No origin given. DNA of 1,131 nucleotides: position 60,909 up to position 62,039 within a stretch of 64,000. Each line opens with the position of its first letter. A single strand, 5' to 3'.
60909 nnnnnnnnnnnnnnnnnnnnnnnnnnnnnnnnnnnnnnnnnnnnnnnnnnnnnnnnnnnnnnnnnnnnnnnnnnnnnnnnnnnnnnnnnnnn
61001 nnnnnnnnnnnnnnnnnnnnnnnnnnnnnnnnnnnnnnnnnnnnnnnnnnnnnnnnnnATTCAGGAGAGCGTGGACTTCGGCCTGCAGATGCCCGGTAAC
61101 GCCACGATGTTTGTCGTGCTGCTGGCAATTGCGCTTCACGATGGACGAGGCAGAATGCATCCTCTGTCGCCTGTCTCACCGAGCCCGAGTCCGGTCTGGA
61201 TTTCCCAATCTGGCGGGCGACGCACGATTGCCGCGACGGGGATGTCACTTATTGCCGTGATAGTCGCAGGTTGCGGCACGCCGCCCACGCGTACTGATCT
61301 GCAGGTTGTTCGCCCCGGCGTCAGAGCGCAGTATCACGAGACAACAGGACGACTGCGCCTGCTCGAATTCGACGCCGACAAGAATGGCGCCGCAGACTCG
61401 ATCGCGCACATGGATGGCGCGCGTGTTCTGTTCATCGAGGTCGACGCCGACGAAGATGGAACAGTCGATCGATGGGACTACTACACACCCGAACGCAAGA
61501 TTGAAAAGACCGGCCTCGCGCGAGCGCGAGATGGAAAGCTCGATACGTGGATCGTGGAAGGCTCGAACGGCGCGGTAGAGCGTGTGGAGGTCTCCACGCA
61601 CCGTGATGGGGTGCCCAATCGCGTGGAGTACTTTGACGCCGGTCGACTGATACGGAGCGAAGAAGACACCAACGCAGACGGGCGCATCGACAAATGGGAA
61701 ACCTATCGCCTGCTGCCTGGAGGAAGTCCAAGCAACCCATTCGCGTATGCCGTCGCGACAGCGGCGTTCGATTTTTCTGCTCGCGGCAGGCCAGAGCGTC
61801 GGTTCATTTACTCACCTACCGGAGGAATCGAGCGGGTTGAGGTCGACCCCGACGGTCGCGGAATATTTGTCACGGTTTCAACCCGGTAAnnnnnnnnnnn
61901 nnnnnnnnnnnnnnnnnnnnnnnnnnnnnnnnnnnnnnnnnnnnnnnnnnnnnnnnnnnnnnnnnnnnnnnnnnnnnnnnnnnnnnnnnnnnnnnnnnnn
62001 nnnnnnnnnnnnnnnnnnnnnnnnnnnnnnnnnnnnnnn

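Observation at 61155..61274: In-frame lipoprotein signal peptide preserved at the fusion junction inside the ligase ORF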

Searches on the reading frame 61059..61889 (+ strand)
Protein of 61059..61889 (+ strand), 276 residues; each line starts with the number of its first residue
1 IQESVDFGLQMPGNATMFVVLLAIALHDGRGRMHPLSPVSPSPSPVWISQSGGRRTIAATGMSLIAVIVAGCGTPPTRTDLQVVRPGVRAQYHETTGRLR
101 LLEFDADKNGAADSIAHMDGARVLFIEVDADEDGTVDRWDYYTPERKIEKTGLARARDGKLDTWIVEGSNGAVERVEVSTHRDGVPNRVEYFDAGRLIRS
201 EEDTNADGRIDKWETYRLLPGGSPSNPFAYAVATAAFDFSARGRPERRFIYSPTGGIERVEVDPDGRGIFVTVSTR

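Call 3: search_protein_families(library=pfam, proteins=[window:61155-61889:+], max_evalue=1)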
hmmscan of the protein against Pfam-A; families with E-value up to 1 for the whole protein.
window:61155-61889:+ (244 aa): 5 families
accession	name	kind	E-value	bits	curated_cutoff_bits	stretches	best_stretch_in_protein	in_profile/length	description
PF13202.12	EF-hand_5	-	0.00012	21.8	25.9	0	92-106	4-18/25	EF hand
PF13405.12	EF-hand_6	-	0.0042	17.2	25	0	90-108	3-21/30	EF-hand domain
PF00036.39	EF-hand_1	-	0.11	12.5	25.4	0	92-105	5-18/29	EF hand domain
PF00404.24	Dockerin_1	-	0.14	12.8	22.9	0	97-109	37-49/57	Dockerin type I domain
PF13499.12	EF-hand_7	-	0.22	12.3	30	0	64-110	16-63/67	EF-hand domain pair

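Call 4: search_protein_families(library=ncbifam, proteins=[window:61155-61889:+], max_evalue=1)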
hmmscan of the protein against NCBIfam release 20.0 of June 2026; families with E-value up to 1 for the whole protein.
window:61155-61889:+ (244 aa): 4 families
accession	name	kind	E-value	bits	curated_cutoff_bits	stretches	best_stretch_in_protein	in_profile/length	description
NF050087.1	Lsa25.6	equivalog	0.00014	21.6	150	2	91-182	53-147/196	Lsa25.6 family adhesin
NF053806.1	lanmdlnLanM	equivalog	0.015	15.4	135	1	64-110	71-120/132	lanmodulin LanM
NF041588.1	AQJ64_40280_fam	hypoth_equivalog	0.09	12.8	70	1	145-192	54-101/116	AQJ64_40280 family protein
TIGR01643.1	YD_repeat_2x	repeat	0.11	13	15.8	1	147-167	10-30/42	YD repeat-containing protein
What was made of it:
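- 61275..61889 (+): Mature domain (aa 512-715, plus stop). It is an all-beta hairpin-repeat module with three DxDxDG-type loops (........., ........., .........), inferred periplasmic. Sub-threshold EF-hand_5 and Lsa25.6 hits (calls 3, 4).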

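Call 7: find_homologous_proteins(query=window:61275-61889:+)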
Query window:61275-61889:+ (204 aa): 145 proteins with E <= 0.001 among 2850 candidates; the best 120 are listed.
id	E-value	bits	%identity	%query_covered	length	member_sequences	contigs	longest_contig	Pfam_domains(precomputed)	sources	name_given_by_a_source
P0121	1.2e-131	455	100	100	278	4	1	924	-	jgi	jgi:YD repeat-containing protein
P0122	5.6e-116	403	90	100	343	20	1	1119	-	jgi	jgi:hypothetical protein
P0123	3.1e-106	372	89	93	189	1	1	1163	-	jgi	jgi:hypothetical protein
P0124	4.4e-74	267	62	98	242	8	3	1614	-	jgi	jgi:hypothetical protein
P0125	9.1e-71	256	82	67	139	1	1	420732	-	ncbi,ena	-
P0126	1.4e-55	206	54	96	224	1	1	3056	-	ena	-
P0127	4.7e-54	201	53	91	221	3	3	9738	-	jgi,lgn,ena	jgi:hypothetical protein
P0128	4.7e-53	198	50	93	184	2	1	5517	-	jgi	jgi:hypothetical protein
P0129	3.1e-51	192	51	90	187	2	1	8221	-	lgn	-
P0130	1.9e-50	189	51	90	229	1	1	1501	-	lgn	-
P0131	3.1e-50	189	50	91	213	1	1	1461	-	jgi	jgi:hypothetical protein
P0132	3.8e-50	188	52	86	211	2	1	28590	-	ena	-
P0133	1.6e-49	186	52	87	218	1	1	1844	-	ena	-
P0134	6.9e-49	184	52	85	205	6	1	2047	-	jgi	-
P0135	7.5e-49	184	49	94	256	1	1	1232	-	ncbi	-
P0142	3.3e-46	176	52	81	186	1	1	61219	-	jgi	jgi:hypothetical protein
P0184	4.7e-37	146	46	90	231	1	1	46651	PF13202.13,PF20615.4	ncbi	ncbi:MAG: hypothetical protein ABJA98_34155 [Acidobacteriota bacterium]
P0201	3.1e-33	133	42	92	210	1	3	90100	PF13202.13,PF20615.4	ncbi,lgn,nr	ncbi:MAG TPA: hypothetical protein VFK57_02655 [Vicinamibacterales bacterium]|nr:hypothetical protei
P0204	1.2e-32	131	43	90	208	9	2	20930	PF20615.4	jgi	jgi:antitoxin component YwqK of YwqJK toxin-antitoxin module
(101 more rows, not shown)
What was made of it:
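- Checked: The C-terminal 204 aa have more than 140 stand-alone homologues (call 7).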

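Call 9: find_encoding_contigs(protein=P0125, flank=6000, max_places=3)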
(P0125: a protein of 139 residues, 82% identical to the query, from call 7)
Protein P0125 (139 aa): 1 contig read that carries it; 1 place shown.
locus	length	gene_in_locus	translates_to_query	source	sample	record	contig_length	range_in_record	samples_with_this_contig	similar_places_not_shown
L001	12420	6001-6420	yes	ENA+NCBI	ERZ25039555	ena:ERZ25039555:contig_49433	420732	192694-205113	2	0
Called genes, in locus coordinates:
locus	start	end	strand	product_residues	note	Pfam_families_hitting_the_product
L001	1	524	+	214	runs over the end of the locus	PF13489:Methyltransf_23, PF05175:MTS, PF07021:MetW (weak), PF13847:Methyltransf_31, PF08241:Methyltransf_11, PF08242:Methyltransf_12, PF13649:Methyltransf_25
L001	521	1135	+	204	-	PF00132:Hexapep, PF14602:Hexapep_2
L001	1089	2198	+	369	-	PF13439:Glyco_transf_4 (faint), PF20706:GT4-conflict (weak), PF00534:Glycos_transf_1, PF13692:Glyco_trans_1_4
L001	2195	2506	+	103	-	PF00535:Glycos_transf_2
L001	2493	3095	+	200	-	-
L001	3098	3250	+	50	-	-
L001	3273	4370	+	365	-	PF13579:Glyco_trans_4_4, PF00534:Glycos_transf_1, PF13692:Glyco_trans_1_4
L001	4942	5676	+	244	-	-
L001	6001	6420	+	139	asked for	-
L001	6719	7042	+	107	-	-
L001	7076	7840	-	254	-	-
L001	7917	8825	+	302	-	-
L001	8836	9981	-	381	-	PF00158:Sigma54_activat, PF13191:AAA_16, PF14532:Sigma54_activ_2, PF07724:AAA_2 (weak), PF07728:AAA_5, PF25601:AAA_lid_14, PF02954:HTH_8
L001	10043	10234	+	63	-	-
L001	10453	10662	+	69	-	PF13384:HTH_23 (faint), PF13518:HTH_28 (weak), PF13551:HTH_29 (weak), PF12728:HTH_17, PF00376:MerR (weak)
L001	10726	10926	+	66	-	-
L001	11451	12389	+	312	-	PF04542:Sigma70_r2, PF08281:Sigma70_r4_2, PF04545:Sigma70_r4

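Call 10: find_encoding_contigs(protein=P0124, flank=3000, max_places=4)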
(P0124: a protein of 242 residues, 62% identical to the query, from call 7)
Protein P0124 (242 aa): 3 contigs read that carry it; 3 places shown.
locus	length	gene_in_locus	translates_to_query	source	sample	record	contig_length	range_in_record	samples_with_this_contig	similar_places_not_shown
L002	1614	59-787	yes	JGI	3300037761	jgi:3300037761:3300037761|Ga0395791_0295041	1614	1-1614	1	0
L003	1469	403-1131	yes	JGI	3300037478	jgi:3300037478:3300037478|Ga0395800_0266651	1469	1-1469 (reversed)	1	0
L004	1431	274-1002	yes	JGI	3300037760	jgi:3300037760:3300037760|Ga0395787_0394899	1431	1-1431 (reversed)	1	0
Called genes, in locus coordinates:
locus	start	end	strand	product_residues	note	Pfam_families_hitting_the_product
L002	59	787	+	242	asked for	-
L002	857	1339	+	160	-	-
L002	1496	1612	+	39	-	?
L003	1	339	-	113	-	?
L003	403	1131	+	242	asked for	-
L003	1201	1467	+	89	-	?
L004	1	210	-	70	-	?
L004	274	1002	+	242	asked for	-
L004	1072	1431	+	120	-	?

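Call 17: find_encoding_contigs(protein=P0142, flank=6000, max_places=2)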
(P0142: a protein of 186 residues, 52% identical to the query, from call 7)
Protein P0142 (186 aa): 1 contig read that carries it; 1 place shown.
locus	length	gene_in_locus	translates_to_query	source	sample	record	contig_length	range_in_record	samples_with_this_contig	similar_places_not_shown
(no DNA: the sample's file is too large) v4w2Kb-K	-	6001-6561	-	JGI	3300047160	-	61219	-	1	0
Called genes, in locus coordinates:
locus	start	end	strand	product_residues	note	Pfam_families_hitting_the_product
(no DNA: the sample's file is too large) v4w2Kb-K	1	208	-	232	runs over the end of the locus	PF00072:Response_reg, PF00196:GerE, PF08281:Sigma70_r4_2 (weak)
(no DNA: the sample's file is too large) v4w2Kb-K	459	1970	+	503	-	PF00072:Response_reg, PF13185:GAF_2 (weak), PF00990:GGDEF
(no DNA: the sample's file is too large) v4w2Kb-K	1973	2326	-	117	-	PF18902:DUF5658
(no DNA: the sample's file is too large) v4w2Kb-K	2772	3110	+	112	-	-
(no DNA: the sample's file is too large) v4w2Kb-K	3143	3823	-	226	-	PF00072:Response_reg, PF00196:GerE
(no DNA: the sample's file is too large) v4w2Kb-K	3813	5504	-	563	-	PF07730:HisKA_3, PF02518:HATPase_c (weak)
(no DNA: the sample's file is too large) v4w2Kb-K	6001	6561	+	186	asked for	-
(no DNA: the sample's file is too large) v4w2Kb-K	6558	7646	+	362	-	PF00158:Sigma54_activat, PF14532:Sigma54_activ_2 (faint), PF00158:Sigma54_activat, PF25601:AAA_lid_14, PF02954:HTH_8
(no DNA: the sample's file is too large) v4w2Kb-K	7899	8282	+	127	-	-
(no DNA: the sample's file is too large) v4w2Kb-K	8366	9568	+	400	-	PF10082:BBP2_2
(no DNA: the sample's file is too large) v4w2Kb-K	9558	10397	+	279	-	PF02563:Poly_export, PF10531:SLBB, PF22461:SLBB_2, PF10531:SLBB, PF22461:SLBB_2 (weak)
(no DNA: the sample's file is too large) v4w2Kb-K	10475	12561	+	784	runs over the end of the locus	PF02706:Wzz, PF13807:GNVR, PF01656:CbiA, PF10609:ParA, PF13614:AAA_31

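Call 18: find_encoding_contigs(protein=P0127, flank=6000, max_places=3)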
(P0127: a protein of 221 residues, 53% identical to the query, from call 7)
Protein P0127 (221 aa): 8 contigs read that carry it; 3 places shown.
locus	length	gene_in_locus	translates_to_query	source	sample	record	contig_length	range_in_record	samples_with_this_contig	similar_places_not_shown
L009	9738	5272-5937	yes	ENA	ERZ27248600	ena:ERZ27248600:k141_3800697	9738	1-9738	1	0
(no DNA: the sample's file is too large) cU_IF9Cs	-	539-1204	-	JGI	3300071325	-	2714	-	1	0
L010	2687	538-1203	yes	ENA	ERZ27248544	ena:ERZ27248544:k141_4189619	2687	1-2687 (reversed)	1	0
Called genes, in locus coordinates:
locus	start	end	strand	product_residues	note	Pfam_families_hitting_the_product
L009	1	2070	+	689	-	?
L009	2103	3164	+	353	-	PF13624:SurA_N_3, PF09312:SurA_N, PF13145:Rotamase_2, PF13616:Rotamase_3, PF00639:Rotamase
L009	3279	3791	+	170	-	PF02357:NusG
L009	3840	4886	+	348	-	PF01207:Dus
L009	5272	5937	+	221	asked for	-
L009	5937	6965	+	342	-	PF00158:Sigma54_activat, PF25601:AAA_lid_14, PF02954:HTH_8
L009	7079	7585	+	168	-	-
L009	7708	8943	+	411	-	PF10082:BBP2_2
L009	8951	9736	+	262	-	?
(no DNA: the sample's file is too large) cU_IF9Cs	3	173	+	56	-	?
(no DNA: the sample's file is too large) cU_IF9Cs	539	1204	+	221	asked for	-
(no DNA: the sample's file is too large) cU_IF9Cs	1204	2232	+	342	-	PF00158:Sigma54_activat, PF25601:AAA_lid_14, PF02954:HTH_8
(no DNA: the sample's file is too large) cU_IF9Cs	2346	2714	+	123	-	?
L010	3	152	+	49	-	?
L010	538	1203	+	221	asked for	-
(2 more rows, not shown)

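Call 19: find_encoding_contigs(protein=P0132, flank=6000, max_places=2)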
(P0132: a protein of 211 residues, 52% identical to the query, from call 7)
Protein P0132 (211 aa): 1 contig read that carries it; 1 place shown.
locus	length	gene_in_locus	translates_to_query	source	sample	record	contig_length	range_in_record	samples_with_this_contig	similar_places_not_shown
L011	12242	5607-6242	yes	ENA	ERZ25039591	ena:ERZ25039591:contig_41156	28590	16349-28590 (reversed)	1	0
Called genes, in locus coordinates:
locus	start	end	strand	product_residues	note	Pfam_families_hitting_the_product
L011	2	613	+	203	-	?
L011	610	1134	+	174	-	PF12867:DinB_2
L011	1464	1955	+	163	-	PF18902:DUF5658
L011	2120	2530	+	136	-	-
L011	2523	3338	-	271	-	PF00158:Sigma54_activat, PF14532:Sigma54_activ_2, PF25601:AAA_lid_14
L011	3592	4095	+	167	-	PF18902:DUF5658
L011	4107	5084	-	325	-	PF01073:3Beta_HSD, PF01370:Epimerase, PF02719:Polysacc_synt_2, PF04321:RmlD_sub_bind, PF05368:NmrA (weak), PF07993:NAD_binding_4, PF13460:NAD_binding_10, PF16363:GDP_Man_Dehyd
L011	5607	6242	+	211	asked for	-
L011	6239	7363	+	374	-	PF00158:Sigma54_activat, PF07728:AAA_5 (weak), PF25601:AAA_lid_14, PF02954:HTH_8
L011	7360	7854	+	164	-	PF07210:DUF1416 (weak), PF13620:CarboxypepD_reg, PF17210:SdrD_B (weak)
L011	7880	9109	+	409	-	PF10082:BBP2_2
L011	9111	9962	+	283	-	PF02563:Poly_export, PF22461:SLBB_2, PF10531:SLBB, PF22461:SLBB_2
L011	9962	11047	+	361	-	PF02706:Wzz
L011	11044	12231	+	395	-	PF13807:GNVR, PF10609:ParA, PF13614:AAA_31, PF01656:CbiA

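Call 38: predict_structure(alignment_id=A4)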
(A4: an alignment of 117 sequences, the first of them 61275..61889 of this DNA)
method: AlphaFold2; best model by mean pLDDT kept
length: 204 residues; sequences in the alignment: 117
mean_pLDDT: 94.9   pTM: 0.86
mean pLDDT of the five models: 94.9, 94.4, 93.9, 93.9, 93.9
residues with pLDDT >= 90: 191; 70-90: 7; 50-70: 5; < 50: 1
segments of 3 or more residues with pLDDT < 50: none
pLDDT, mean of each block of 10 residues (from residue 1): 73 97 96 96 96 97 97 96 97 96 97 97 97 97 97 94 96 97 97 93 77
secondary structure, 60 per line:
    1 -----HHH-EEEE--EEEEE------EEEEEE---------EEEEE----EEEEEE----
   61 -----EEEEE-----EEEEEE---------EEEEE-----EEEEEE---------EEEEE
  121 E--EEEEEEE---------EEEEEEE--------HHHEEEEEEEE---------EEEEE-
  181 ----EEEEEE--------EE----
elements in order: E10-13 E16-20 E27-32 E42-46 E51-56 E66-70 E76-81 E91-95 E101-106 E116-121 E124-130 E140-146 E158-165 E175-179 E185-190
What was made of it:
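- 61275..61889 (+): AF2 pLDDT 94.9, 15 strands (call 38).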

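Call 41: fold_search(model_id=the predicted structure, library=pdb)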
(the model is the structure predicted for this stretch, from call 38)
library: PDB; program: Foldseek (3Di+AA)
matches with E <= 10: 587; with E <= 0.001: 25
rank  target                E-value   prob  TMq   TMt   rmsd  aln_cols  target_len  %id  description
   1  8uy4_A                8.5e-05  0.90  0.19  0.05  20.6       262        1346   12  Acinetobacter baumannii Tse15 Rhs effector (released 2024-10-09)
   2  4wac                  1.7e-04  1.00  0.41  0.18   3.5       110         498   13  Crystal Structure of TarM (released 2015-02-25)
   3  4x7r_A                1.9e-04  1.00  0.41  0.18   3.0       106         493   11  Crystal structure of S. aureus TarM G117R mutant in complex with Fondaparinux, alpha-GlcNAc-glycerol and UDP (released 2015-02-25)
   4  8qjc                  1.9e-04  0.60  0.15  0.04  21.2       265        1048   11  T6SS-linked Rhs repeat protein - Salmonella bongori Rhs-core domain with toxin domain (released 2024-09-25)
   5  8qjb_A                2.0e-04  0.63  0.15  0.04  20.8       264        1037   10  T6SS-linked Rhs repeat protein - Salmonella bongori Rhs-core domain extended N-terminus (released 2024-09-25)
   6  7vfk_B                2.4e-04  1.00  0.40  0.17   2.0        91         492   12  Crystal structure of SdgB (ligand-free form) (released 2021-11-24)
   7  8fjp_A                2.5e-04  0.94  0.20  0.03  18.2       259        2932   10  Cryo-EM structure of native mosquito salivary gland surface protein 1 (SGS1) (released 2023-03-01)
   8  4x7p_A                2.7e-04  1.00  0.41  0.18   2.5       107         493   13  Crystal structure of apo S. aureus TarM (released 2015-02-18)
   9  7q97_A                3.0e-04  0.47  0.14  0.04  22.1       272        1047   14  Structure of the bacterial type VI secretion system effector RhsA. (released 2021-12-22)
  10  7vfm_A                3.3e-04  1.00  0.31  0.15   5.5       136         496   10  Crystal structure of SdgB (UDP and SD peptide-binding form) (released 2021-11-24)
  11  8uxt                  3.3e-04  0.66  0.17  0.04  21.0       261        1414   12  Acinetobacter baumannii Tse15 Rhs effector, toxin cleavage mutant (D1369N, D1391N) (released 2024-10-09)
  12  9ifo_A                4.4e-04  0.72  0.16  0.05  18.9       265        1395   12  Structure of Teneurin-Like Protein (TLP) (released 2026-03-11)
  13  5e9t_A                5.4e-04  1.00  0.39  0.17   4.9       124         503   14  Crystal structure of GtfA/B complex (released 2016-03-02)
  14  8r51_A                5.7e-04  0.94  0.21  0.04  16.2       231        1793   12  Mouse teneurin-3 non-compact subunit - A1B1 isoform (released 2024-05-08)
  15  7pq5                  5.7e-04  0.89  0.21  0.06  16.2       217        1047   13  Photorhabdus laumondii T6SS-associated Rhs protein carrying the Tre23 toxin domain (released 2021-12-01)
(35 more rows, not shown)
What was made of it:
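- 61275..61889 (+): Foldseek matches Rhs/YD, OspA and TarM/SdgB beta-meanders (call 41).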

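Call 45: search_protein_families(library=pfam, proteins=[P0184, P0201, P0127, P0204], max_evalue=0.01)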
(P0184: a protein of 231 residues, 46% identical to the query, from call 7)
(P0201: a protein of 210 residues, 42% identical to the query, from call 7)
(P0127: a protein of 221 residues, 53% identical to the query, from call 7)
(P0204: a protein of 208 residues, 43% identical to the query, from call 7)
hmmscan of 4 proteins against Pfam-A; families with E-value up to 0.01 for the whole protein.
P0184 (231 aa): 4 families
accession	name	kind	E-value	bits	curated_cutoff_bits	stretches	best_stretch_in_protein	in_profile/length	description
PF13202.12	EF-hand_5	-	1.4e-06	28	25.9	0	79-90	7-18/25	EF hand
PF20615.3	DUF6802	-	1.8e-05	25.1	27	0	149-197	29-76/102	Family of unknown function (DUF6802)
PF13405.12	EF-hand_6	-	2e-05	24.3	25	0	155-169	10-24/30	EF-hand domain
PF00036.39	EF-hand_1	-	0.00013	21.7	25.4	0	55-65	8-18/29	EF hand domain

P0201 (210 aa): 4 families
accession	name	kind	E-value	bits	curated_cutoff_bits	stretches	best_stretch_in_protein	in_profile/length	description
PF20615.3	DUF6802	-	6.8e-07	29.7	27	1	38-104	25-90/102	Family of unknown function (DUF6802)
PF13202.12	EF-hand_5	-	1.6e-05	24.6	25.9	0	70-81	7-18/25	EF hand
PF13405.12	EF-hand_6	-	0.00023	21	25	0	70-84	8-22/30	EF-hand domain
PF00036.39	EF-hand_1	-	0.0022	17.9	25.4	0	47-56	9-18/29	EF hand domain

P0127 (221 aa): 0 families

P0204 (208 aa): 2 families
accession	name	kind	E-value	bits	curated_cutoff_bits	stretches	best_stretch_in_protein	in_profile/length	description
PF20615.3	DUF6802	-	4e-06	27.2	27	1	35-106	23-92/102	Family of unknown function (DUF6802)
PF19630.5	DUF6134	-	0.00022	21.8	27.9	0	29-98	110-175/184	Domain of unknown function (DUF6134)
